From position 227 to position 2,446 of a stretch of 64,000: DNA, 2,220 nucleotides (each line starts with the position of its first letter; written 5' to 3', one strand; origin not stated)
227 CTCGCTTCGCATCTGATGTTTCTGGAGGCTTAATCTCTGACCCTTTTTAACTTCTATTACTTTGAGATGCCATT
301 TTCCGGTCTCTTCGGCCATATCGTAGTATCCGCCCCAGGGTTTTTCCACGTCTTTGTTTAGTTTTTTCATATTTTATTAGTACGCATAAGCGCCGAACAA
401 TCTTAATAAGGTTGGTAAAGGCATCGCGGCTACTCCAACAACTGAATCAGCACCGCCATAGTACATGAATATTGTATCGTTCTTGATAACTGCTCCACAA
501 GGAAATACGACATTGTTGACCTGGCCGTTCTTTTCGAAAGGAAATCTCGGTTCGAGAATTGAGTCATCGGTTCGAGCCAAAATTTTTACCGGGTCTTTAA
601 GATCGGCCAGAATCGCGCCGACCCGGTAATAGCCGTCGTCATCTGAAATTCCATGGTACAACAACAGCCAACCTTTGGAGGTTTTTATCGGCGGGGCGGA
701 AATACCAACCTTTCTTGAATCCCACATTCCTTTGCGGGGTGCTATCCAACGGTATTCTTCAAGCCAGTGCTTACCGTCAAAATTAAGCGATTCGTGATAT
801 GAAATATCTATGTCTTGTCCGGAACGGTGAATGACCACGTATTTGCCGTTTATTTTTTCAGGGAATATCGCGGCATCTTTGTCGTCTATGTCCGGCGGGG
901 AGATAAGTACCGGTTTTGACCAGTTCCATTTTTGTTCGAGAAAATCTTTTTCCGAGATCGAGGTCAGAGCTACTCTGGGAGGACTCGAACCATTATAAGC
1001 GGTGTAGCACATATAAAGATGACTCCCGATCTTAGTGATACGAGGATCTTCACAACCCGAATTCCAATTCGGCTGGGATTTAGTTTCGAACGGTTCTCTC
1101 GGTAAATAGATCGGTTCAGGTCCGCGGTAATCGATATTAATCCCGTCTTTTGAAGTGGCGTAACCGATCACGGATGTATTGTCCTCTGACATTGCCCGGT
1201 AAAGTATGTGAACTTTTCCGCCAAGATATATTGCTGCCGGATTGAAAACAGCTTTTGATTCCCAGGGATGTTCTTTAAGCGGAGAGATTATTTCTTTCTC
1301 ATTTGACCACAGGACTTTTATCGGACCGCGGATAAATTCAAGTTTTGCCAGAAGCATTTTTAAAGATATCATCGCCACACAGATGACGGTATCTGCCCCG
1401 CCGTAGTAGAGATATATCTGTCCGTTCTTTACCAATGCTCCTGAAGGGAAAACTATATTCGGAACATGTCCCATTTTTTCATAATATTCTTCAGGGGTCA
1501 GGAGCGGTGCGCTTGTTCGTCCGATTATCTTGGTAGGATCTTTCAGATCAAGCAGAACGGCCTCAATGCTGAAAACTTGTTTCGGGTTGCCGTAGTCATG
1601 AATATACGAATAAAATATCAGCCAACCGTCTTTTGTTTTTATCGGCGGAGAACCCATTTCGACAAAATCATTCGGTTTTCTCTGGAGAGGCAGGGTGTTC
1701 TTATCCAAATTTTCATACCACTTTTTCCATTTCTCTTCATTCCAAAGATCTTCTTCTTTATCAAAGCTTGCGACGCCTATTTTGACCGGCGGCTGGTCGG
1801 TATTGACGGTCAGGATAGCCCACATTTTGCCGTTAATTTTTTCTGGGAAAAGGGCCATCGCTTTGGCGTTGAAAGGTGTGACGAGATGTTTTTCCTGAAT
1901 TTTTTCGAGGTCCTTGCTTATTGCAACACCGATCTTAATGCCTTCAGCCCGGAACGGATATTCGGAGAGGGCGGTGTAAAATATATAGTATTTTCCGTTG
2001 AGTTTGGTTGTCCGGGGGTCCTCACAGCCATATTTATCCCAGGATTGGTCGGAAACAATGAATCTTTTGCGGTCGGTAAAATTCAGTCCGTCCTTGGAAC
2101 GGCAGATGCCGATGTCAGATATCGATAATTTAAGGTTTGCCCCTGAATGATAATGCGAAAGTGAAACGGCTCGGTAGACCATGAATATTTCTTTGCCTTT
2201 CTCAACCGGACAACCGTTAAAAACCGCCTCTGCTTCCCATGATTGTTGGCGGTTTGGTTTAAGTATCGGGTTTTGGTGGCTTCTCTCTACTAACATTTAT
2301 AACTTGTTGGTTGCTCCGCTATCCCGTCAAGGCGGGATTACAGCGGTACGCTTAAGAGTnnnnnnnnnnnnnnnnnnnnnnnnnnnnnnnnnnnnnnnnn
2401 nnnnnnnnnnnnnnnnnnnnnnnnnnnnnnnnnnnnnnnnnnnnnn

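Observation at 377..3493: Three GH130 phosphorylase domains in two genes, one as an internal tandem duplication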

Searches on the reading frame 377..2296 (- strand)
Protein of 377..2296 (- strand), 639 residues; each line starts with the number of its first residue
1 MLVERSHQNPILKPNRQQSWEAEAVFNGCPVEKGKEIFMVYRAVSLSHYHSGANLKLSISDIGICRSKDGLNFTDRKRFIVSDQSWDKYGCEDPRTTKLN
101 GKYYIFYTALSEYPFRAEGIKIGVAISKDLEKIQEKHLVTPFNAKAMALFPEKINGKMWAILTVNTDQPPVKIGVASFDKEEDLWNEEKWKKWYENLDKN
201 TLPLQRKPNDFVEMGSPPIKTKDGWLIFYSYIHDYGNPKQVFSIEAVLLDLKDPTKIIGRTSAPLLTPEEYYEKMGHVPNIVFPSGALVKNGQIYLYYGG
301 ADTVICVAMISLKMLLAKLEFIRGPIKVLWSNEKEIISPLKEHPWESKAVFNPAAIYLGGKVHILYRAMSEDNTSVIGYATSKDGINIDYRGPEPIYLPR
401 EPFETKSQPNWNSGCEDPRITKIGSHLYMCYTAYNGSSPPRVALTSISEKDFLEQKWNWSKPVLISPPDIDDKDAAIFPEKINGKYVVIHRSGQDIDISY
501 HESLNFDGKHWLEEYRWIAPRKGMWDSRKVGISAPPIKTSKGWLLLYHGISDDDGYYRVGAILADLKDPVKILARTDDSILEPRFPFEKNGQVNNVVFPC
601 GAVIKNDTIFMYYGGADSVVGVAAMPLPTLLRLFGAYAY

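Call 3: search_protein_families(library=pfam, proteins=[window:377-2296:-], max_evalue=0.01)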
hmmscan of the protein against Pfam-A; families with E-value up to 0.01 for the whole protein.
window:377-2296:- (639 aa): 3 families
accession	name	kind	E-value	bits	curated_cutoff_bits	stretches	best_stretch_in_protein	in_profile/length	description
PF04041.19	Glyco_hydro_130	-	1.7e-110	369.4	26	2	344-631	29-315/320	beta-1,4-mannooligosaccharide phosphorylase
PF04616.20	Glyco_hydro_43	-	9.4e-05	22.3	32.2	0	60-129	33-102/288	Glycosyl hydrolases family 43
PF00251.26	Glyco_hydro_32N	-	0.007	16.4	22.1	0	65-113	43-91/307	Glycosyl hydrolases family 32 N-terminal domain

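Call 4: search_protein_families(library=ncbifam, proteins=[window:377-2296:-], max_evalue=0.01)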
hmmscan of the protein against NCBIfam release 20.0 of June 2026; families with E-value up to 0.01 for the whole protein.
window:377-2296:- (639 aa): 4 families
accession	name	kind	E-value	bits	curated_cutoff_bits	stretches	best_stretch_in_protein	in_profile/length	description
NF052550.1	BManbPhaseBMBP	equivalog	3.6e-143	476.3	450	2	332-626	8-290/296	beta-1,2-mannobiose phosphorylase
NF050092.1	BtaManbiosPhlase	equivalog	1.4e-103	346.5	550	2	375-631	107-347/351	BtaManbiosPhlase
NF058598.1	BetMansidBT3780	equivalog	1.2e-68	231.9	550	2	336-624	46-361/366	beta-1,2-mannosidase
TIGR01322.1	scrB_fam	subfamily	0.0046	15.7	356.4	0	65-109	60-104/447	sucrose-6-phosphate hydrolase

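Call 5: search_solved_structures(query=window:377-2296:-, max_evalue=0.00001, show_alignments=2)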
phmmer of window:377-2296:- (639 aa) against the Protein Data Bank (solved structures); distinct sequences matched with E-value up to 0.00001: 18.
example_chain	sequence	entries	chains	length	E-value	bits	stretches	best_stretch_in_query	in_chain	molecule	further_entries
9fj8_A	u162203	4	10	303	5e-66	226.6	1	327-627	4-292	1,2-beta-oligomannan phosphorylase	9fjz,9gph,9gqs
7fip_A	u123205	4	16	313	5.5e-65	223.1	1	331-625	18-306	Beta-1,2-mannobiose phosphorylase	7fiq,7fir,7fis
5b0p_A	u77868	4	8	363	5e-42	147.3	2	471-631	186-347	Lin0857 protein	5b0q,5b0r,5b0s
9erg_A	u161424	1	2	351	3.9e-35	124.5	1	464-633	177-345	Uhgb_MS mannoside synthase from an unknown human gut bacterium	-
9eqq_A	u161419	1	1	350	4e-35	124.5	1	464-633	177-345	Uhgb_MS mannoside synthase from an unknown human gut bacterium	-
9erh_A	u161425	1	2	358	4.1e-35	124.4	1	464-633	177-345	Uhgb_MS mannoside synthase from an unknown human gut bacterium in complex with 1,2-beta-ma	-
5a7v_B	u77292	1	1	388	1.6e-32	115.9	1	344-624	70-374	PUTATIVE GLYCOSIDASE PH117-RELATED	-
5a7v_A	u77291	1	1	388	1.6e-32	115.9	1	344-624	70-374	PUTATIVE GLYCOSIDASE PH117-RELATED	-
1vkd_A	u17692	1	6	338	2.3e-31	112.1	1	346-622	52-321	conserved hypothetical protein TM1225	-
4onz_A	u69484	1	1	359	2.3e-31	112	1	334-624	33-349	putative glycoside hydrolase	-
3qc2_A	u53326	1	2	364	5e-31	110.9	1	343-624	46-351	glycosyl hydrolase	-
3r67_A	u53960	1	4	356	9.3e-29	103.4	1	344-624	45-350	putative Glycosidase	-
4udk_E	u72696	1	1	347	1.9e-28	102.4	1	313-632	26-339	UHGB_MP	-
4udg_A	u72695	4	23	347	1.9e-28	102.4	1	313-632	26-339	UHGB_MP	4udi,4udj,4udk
5ayd_A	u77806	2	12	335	5.7e-28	100.8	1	328-624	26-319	Beta-1,4-mannooligosaccharide phosphorylase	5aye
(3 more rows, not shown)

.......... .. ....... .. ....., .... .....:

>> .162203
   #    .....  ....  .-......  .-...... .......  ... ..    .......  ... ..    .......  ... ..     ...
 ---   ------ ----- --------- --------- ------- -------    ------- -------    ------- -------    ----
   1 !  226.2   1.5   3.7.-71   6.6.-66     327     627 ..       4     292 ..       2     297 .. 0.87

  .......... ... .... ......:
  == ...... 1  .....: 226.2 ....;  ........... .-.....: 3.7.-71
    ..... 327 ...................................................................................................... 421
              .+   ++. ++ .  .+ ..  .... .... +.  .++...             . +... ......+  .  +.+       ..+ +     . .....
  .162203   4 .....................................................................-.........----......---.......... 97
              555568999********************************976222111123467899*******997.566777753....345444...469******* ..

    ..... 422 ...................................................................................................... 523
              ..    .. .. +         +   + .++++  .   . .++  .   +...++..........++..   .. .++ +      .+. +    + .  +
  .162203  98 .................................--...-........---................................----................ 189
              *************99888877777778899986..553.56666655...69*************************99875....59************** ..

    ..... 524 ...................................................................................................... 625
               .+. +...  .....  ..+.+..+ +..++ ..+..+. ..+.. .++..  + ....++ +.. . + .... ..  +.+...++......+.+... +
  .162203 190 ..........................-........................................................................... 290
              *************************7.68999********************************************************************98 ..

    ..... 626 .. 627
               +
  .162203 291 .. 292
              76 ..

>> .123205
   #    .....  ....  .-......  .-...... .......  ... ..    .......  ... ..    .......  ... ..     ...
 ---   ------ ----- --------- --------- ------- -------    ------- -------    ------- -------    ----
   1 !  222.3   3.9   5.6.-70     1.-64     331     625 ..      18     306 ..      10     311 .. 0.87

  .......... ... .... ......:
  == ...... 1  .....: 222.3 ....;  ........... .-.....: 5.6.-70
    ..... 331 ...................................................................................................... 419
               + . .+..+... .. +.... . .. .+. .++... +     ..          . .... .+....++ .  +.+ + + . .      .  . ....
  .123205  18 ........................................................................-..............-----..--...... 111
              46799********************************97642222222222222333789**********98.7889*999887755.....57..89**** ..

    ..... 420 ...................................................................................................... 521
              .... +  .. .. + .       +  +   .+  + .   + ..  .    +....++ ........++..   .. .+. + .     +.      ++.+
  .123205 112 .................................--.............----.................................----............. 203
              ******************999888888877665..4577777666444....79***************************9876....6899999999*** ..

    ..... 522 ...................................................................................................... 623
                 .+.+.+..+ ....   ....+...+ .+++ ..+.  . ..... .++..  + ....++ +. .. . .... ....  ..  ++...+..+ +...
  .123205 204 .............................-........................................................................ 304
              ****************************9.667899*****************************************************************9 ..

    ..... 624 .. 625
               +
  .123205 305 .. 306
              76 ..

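Call 20: find_homologous_proteins(query=window:377-2296:-, max_evalue=1e-10)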
Query window:377-2296:- (639 aa): 7969 proteins with E <= 1e-10 among 8000 candidates; the best 120 are listed.
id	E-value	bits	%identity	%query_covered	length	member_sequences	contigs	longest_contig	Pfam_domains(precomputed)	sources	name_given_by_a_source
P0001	0.0e+0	1505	100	100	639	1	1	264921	PF04041.20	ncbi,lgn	-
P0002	0.0e+0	1289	81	100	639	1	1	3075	PF04041.20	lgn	-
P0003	0.0e+0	1208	78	100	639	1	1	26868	PF04041.20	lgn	-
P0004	0.0e+0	1139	74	100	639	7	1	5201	PF04041.20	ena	-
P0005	0.0e+0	1139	74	100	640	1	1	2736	PF04041.20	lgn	-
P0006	0.0e+0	1121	73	100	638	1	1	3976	PF04041.20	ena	-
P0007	0.0e+0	1120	72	100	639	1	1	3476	PF04041.20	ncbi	-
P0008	0.0e+0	1081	69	100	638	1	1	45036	PF04041.20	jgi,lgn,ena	-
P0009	0.0e+0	1074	69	100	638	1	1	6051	PF04041.20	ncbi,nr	ncbi:MAG: hypothetical protein Q7S36_01025 [Candidatus Liptonbacteria bacterium]|nr:hypothetical pro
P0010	0.0e+0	1073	69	99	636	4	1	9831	PF04041.20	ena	-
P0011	0.0e+0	1070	69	100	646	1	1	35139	PF04041.20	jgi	-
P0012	0.0e+0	1070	68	100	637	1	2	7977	PF04041.20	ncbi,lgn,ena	-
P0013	0.0e+0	1067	68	100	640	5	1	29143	PF04041.20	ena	-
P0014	0.0e+0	1064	69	100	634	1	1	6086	PF04041.20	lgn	-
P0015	0.0e+0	1061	69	99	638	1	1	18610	PF04041.20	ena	-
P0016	0.0e+0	1057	67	100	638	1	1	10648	PF04041.20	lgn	-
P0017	0.0e+0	1054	68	99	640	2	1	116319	PF04041.20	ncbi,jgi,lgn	ncbi:MAG: hypothetical protein WC659_01775 [Patescibacteria group bacterium]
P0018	0.0e+0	1052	68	99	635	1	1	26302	PF04041.20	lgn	-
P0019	0.0e+0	1051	66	100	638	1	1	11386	PF04041.20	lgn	-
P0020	0.0e+0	1050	68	100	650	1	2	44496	PF04041.20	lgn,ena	-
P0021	0.0e+0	1041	67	100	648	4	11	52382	PF04041.20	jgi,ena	-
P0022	0.0e+0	1039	68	99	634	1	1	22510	PF04041.20,PF04616.21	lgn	-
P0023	0.0e+0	1037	67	100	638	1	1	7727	PF04041.20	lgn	-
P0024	0.0e+0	1037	68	98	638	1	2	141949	PF04041.20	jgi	-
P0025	0.0e+0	1031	68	99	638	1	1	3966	PF04041.20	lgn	-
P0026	0.0e+0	1030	68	98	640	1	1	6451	PF04041.20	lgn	-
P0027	0.0e+0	1029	67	99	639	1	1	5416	PF04041.20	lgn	-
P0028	0.0e+0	1028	66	100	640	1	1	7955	PF04041.20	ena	-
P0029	0.0e+0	1028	68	98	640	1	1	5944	PF04041.20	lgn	-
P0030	0.0e+0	1026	66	100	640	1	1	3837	PF04041.20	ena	-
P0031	0.0e+0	1026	68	99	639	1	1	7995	PF04041.20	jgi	jgi:beta-1,2-mannobiose phosphorylase / 1,2-beta-oligomannan phosphorylase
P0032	0.0e+0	1026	66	100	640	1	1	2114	PF04041.20,PF04616.21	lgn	-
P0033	0.0e+0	1025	67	100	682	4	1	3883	PF04041.20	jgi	-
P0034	0.0e+0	1025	67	99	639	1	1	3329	PF04041.20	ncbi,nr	ncbi:MAG: hypothetical protein KKD35_01330 [Elusimicrobia bacterium]|nr:hypothetical protein [Elusim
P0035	0.0e+0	1024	67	98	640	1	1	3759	PF04041.20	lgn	-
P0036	0.0e+0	1022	67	99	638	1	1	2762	PF04041.20,PF04616.21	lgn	-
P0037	0.0e+0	1022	65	100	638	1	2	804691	PF04041.20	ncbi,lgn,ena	-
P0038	0.0e+0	1021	67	99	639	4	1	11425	PF04041.20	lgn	-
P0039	0.0e+0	1020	67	99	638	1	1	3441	PF04041.20,PF04616.21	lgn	-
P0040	0.0e+0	1019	50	99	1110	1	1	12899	PF04041.20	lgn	-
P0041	0.0e+0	1019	64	100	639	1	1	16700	PF04041.20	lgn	-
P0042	0.0e+0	1017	67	99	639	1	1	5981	PF04041.20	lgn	-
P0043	0.0e+0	1017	66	100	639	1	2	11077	PF04041.20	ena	-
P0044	0.0e+0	1017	65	100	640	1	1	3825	PF04041.20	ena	-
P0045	0.0e+0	1016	67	98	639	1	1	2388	PF04041.20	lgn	-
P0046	0.0e+0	1016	67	99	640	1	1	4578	PF04041.20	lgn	-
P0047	0.0e+0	1016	66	99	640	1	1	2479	PF04041.20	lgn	-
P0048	0.0e+0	1014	66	99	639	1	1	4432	PF04041.20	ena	-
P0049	0.0e+0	1014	66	100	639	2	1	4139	PF04041.20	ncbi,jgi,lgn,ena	-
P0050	0.0e+0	1014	65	100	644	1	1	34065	PF04041.20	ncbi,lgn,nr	ncbi:MAG: hypothetical protein Q7S84_02695 [bacterium]|nr:hypothetical protein [bacterium]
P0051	0.0e+0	1013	65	100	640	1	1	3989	PF04041.20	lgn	-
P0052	0.0e+0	1013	65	99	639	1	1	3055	PF04041.20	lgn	-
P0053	0.0e+0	1012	66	99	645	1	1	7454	PF04041.20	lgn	-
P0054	0.0e+0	1011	65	99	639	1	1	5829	PF04041.20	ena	-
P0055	2.9e-298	1009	65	99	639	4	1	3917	PF04041.20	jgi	-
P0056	2.9e-298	1009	65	99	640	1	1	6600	PF04041.20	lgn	-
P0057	3.0e-298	1009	65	100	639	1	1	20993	PF04041.20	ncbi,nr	ncbi:MAG: hypothetical protein Q8P80_00160 [Candidatus Levybacteria bacterium]|nr:hypothetical prote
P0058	5.6e-298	1008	65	99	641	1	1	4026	PF04041.20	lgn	-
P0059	5.7e-298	1008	66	99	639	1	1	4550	PF04041.20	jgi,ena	-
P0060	8.9e-298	1007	66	100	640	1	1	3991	PF04041.20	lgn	-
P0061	9.4e-298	1007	65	99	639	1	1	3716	PF04041.20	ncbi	-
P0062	1.0e-297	1007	64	99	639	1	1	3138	PF04041.20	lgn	-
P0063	2.6e-297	1006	66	99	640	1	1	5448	PF04041.20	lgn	-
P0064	4.5e-297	1005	66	99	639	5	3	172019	PF04041.20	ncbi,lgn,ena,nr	ncbi:MAG TPA: hypothetical protein ENH86_00325 [Candidatus Jorgensenbacteria bacterium]|nr:hypotheti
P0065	8.0e-297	1004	65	100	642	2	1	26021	PF04041.20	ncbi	-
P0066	8.0e-297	1004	65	100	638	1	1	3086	PF04041.20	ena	-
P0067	8.1e-297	1004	65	100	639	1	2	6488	PF04041.20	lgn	-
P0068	1.2e-296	1004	65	99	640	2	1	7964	PF04041.20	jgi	jgi:predicted GH43/DUF377 family glycosyl hydrolase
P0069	1.2e-296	1004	66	99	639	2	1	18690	PF04041.20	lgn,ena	-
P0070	2.4e-296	1003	65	99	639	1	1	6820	PF04041.20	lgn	-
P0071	2.7e-296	1002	67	98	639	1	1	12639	PF04041.20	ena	-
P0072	2.7e-296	1002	64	99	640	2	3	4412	PF04041.20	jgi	-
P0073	3.9e-296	1002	65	99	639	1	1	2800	PF04041.20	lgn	-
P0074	4.0e-296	1002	66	99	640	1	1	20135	PF04041.20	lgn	-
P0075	5.1e-296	1002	65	99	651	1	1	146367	PF04041.20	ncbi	ncbi:MAG: hypothetical protein V1696_02755 [Candidatus Jorgensenbacteria bacterium]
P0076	6.9e-296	1001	65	100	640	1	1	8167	PF04041.20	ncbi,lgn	ncbi:MAG: hypothetical protein ABIJ19_01150 [Patescibacteria group bacterium]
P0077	7.6e-296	1001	65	99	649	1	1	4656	PF04041.20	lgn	-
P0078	1.1e-295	1000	66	99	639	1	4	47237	PF04041.20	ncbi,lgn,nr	ncbi:MAG: hypothetical protein ABH824_04190 [Nanoarchaeota archaeon]|nr:hypothetical protein [Nanoar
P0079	1.3e-295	1000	65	99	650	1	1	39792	PF04041.20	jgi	jgi:predicted GH43/DUF377 family glycosyl hydrolase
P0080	1.6e-295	1000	65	99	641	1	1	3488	PF04041.20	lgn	-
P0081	2.9e-295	999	65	99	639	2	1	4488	PF04041.20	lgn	-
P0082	3.0e-295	999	64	99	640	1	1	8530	PF04041.20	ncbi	-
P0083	3.9e-295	999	65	99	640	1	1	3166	PF04041.20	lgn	-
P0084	4.6e-295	998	65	99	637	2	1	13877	PF04041.20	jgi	-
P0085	5.0e-295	998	66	99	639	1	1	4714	PF04041.20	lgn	-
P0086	5.7e-295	998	65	99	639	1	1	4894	PF04041.20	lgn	-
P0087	7.1e-295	998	65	99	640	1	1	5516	PF04041.20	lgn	-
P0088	7.4e-295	998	65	99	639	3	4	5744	PF04041.20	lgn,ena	-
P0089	8.0e-295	998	65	99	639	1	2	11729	PF04041.20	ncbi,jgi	-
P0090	8.4e-295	998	65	100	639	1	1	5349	PF04041.20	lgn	-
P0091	1.1e-294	997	65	99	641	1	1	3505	PF04041.20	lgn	-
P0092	1.3e-294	997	65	99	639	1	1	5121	PF04041.20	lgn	-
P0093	4.9e-294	995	65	99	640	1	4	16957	PF04041.20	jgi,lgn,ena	-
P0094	7.0e-294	994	64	100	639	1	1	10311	PF04041.20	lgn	-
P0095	1.3e-293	994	65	99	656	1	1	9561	PF04041.20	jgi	-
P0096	1.5e-293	993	66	99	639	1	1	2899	PF04041.20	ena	-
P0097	2.0e-293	993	65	99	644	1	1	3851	PF04041.20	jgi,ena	-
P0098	3.4e-293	992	64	100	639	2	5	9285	PF04041.20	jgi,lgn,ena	-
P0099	3.4e-293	992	65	100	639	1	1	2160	PF04041.20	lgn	-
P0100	3.5e-293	992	64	100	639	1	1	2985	PF04041.20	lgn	-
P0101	8.9e-293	991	64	99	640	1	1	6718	PF04041.20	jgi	jgi:predicted GH43/DUF377 family glycosyl hydrolase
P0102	1.6e-292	990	64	100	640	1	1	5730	PF04041.20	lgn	-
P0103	1.6e-292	990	65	99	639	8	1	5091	PF04041.20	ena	-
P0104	1.7e-292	990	65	100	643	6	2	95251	PF04041.20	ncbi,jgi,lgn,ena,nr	ncbi:hypothetical protein KJ991_00850 [Patescibacteria group bacterium]|nr:hypothetical protein [Pat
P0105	1.8e-292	990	65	99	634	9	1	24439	PF04041.20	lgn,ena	-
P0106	2.4e-292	989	65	99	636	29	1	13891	PF04041.20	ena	-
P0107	2.9e-292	989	64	99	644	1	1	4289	PF04041.20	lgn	-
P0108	3.4e-292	989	64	100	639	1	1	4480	PF04041.20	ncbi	-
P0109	3.5e-292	989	64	99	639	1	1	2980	PF04041.20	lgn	-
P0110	5.9e-292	988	65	99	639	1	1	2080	PF04041.20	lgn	-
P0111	6.2e-292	988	64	99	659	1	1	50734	PF04041.20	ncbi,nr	ncbi:MAG: hypothetical protein QMD65_01120 [Patescibacteria group bacterium]|nr:hypothetical protein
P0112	6.5e-292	988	63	100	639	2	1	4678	PF04041.20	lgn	-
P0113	6.6e-292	988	64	99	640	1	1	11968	PF04041.20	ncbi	-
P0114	7.2e-292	988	63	99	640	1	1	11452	PF04041.20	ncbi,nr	ncbi:MAG: hypothetical protein QMD50_03010 [Patescibacteria group bacterium]|nr:hypothetical protein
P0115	9.6e-292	987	64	99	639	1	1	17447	PF04041.20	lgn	-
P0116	9.6e-292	987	65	99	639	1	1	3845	PF04041.20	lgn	-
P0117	1.4e-291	987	64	100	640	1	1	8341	PF04041.20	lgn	-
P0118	1.6e-291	987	65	99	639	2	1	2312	PF04041.20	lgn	-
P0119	2.5e-291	986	64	100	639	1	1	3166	PF04041.20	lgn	-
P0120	3.8e-291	985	63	100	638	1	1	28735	PF04041.20,PF04616.21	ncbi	-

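Call 29: find_encoding_contigs(protein=P0001, flank=10000, max_places=3)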
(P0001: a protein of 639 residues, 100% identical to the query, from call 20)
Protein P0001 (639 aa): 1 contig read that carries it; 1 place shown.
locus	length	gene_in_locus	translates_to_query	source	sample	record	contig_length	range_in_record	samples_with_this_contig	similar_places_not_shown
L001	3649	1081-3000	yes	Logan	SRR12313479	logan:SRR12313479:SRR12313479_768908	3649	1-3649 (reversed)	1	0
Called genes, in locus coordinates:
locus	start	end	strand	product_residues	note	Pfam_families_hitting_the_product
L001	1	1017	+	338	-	?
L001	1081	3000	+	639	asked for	PF04041:Glyco_hydro_130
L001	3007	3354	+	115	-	PF01050:MannoseP_isomer, PF07883:Cupin_2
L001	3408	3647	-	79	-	?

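Call 30: search_protein_families(library=pfam, proteins=[P0040], max_evalue=0.001)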
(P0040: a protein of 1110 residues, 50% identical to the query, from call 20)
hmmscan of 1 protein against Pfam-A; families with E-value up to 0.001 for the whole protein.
P0040 (1110 aa): 2 families
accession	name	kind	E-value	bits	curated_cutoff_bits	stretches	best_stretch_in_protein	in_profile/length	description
PF04041.19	Glyco_hydro_130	-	1.2e-139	465.2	26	3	822-1106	32-316/320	beta-1,4-mannooligosaccharide phosphorylase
PF04616.20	Glyco_hydro_43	-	4.2e-05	23.5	32.2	0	890-964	11-84/288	Glycosyl hydrolases family 43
